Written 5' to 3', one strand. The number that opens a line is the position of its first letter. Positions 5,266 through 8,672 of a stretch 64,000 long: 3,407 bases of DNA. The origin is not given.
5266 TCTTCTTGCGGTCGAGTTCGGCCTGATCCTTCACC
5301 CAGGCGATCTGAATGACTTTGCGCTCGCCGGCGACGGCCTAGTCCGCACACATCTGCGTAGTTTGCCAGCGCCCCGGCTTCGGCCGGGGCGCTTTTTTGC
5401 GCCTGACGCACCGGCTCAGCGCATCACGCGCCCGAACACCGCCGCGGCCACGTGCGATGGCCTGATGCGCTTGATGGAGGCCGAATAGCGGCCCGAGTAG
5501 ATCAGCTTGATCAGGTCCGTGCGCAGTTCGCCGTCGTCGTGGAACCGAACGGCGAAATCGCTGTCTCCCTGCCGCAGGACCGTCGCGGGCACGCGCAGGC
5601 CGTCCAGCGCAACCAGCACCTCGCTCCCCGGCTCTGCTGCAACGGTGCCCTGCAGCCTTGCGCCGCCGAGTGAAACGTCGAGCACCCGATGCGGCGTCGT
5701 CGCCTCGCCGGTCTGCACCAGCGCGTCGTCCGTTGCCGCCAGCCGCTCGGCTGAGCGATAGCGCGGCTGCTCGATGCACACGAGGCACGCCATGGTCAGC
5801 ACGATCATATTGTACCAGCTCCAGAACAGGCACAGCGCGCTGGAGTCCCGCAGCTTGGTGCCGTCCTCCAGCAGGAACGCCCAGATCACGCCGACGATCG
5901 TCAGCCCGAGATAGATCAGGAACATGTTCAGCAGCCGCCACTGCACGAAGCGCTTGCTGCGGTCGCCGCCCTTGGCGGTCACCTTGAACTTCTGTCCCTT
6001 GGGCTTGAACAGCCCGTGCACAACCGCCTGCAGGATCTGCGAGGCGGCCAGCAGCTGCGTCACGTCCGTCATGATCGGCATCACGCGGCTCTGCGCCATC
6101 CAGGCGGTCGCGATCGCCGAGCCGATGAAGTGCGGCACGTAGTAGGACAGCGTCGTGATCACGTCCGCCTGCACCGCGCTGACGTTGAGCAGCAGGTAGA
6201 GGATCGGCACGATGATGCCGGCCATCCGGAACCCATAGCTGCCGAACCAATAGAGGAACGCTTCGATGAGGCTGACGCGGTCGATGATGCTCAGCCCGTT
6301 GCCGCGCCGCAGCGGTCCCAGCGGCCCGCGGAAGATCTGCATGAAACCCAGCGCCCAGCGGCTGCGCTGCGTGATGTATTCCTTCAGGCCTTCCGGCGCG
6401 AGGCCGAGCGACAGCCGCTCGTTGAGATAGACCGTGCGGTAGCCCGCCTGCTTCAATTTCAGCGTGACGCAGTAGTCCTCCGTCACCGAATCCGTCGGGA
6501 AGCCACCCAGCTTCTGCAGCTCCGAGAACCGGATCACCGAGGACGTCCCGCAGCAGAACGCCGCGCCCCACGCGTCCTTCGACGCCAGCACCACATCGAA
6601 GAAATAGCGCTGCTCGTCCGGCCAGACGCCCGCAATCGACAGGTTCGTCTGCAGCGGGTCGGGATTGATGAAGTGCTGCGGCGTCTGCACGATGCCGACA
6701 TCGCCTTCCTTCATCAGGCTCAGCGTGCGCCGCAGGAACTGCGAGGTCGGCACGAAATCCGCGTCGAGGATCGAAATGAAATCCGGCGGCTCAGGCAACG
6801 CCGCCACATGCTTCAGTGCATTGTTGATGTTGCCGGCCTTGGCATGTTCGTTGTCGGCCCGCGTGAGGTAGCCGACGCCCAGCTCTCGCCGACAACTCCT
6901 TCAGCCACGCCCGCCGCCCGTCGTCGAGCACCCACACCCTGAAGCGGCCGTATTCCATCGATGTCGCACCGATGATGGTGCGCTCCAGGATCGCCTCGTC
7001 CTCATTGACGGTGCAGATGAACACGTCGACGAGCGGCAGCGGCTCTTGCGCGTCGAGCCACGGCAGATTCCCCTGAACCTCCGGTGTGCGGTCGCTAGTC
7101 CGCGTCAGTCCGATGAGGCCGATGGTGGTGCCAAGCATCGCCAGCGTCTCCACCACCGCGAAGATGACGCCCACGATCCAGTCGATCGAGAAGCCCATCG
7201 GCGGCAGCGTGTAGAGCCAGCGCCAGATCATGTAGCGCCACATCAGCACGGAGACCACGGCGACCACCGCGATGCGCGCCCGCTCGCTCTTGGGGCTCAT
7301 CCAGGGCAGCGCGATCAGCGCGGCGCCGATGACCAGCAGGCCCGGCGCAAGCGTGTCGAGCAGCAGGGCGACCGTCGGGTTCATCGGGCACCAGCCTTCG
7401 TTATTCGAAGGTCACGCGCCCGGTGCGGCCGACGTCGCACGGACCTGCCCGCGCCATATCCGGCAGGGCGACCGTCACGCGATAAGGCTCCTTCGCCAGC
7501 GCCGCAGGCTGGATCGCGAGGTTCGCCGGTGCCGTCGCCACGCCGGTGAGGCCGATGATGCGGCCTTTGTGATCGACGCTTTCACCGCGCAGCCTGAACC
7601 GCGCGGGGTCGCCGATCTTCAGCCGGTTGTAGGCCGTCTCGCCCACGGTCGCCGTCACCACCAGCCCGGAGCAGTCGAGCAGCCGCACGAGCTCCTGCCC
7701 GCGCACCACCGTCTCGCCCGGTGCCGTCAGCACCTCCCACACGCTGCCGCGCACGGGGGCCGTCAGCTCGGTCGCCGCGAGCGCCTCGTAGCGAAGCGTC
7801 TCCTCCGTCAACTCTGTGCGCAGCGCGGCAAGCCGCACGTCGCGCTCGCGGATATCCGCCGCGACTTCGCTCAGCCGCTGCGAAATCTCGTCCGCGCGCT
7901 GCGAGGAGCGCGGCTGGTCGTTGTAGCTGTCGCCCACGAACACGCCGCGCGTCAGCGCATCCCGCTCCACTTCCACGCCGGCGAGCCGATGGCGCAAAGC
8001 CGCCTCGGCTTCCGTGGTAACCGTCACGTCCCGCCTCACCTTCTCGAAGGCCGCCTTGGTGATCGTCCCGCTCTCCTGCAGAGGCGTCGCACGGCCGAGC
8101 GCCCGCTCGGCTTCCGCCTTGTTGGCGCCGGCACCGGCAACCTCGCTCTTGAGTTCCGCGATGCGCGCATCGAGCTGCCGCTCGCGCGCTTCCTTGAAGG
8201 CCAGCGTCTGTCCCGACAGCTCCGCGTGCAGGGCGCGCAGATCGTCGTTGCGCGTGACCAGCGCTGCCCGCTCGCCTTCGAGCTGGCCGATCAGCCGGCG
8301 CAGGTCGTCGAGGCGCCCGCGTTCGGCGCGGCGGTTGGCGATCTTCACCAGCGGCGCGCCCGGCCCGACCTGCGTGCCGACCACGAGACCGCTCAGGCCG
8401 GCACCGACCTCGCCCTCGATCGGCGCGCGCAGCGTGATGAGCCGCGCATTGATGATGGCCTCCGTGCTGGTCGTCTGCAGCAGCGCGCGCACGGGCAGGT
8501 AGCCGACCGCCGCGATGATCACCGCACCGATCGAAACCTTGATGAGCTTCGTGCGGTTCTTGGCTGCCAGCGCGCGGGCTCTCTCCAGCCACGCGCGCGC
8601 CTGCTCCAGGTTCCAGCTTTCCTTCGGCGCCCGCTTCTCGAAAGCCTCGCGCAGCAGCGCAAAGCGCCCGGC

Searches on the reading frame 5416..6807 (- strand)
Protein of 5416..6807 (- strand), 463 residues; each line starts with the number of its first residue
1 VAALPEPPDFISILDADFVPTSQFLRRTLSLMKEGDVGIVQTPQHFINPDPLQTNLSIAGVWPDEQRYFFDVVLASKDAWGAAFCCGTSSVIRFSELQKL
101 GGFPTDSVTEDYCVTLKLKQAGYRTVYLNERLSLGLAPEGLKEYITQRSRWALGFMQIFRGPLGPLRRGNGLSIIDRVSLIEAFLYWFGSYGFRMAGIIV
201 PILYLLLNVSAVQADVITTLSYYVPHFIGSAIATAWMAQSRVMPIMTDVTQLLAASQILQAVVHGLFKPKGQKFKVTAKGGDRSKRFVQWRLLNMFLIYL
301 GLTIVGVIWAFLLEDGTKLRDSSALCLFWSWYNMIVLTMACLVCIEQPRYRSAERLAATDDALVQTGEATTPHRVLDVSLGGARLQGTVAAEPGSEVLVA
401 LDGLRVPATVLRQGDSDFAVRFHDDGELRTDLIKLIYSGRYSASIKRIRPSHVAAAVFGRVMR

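Call 92: search_protein_families(library=pfam, proteins=[window:5416-6807:-], max_evalue=0.0001)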
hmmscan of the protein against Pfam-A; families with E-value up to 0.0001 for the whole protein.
window:5416-6807:- (463 aa): 6 families
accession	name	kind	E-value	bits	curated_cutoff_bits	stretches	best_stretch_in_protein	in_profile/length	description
PF13632.12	Glyco_trans_2_3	-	4.9e-20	72.6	27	1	11-204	2-182/198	Glycosyl transferase family group 2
PF13641.12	Glyco_tranf_2_3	-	5e-13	50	27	1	8-153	87-229/230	Glycosyltransferase like family 2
PF13506.12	Glyco_transf_21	-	7e-11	42.3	21.7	1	9-152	32-173/174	Glycosyl transferase family 21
PF03552.20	Cellulose_synt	-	1.8e-08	33.9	24.7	1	105-229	419-546/722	Cellulose synthase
PF07238.19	PilZ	-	4.8e-07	30.5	22.5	1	351-437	3-101/102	PilZ domain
PF00535.33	Glycos_transf_2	-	5.4e-05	23.6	23.3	0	9-100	80-167/168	Glycosyl transferase family 2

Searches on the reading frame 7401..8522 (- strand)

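Call 92: search_protein_families(library=pfam, proteins=[window:7401-8522:-], max_evalue=0.0001)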
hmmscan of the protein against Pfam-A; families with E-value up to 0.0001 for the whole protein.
window:7401-8522:- (373 aa): 2 families
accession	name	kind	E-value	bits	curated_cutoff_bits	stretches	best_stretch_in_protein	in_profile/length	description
PF13437.12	HlyD_3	-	6e-12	46.7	22.2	1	253-336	2-86/106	HlyD family secretion protein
PF16576.10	HlyD_D23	-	1e-06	28.7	30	1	242-312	100-170/214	Barrel-sandwich domain of CusB or HlyD membrane-fusion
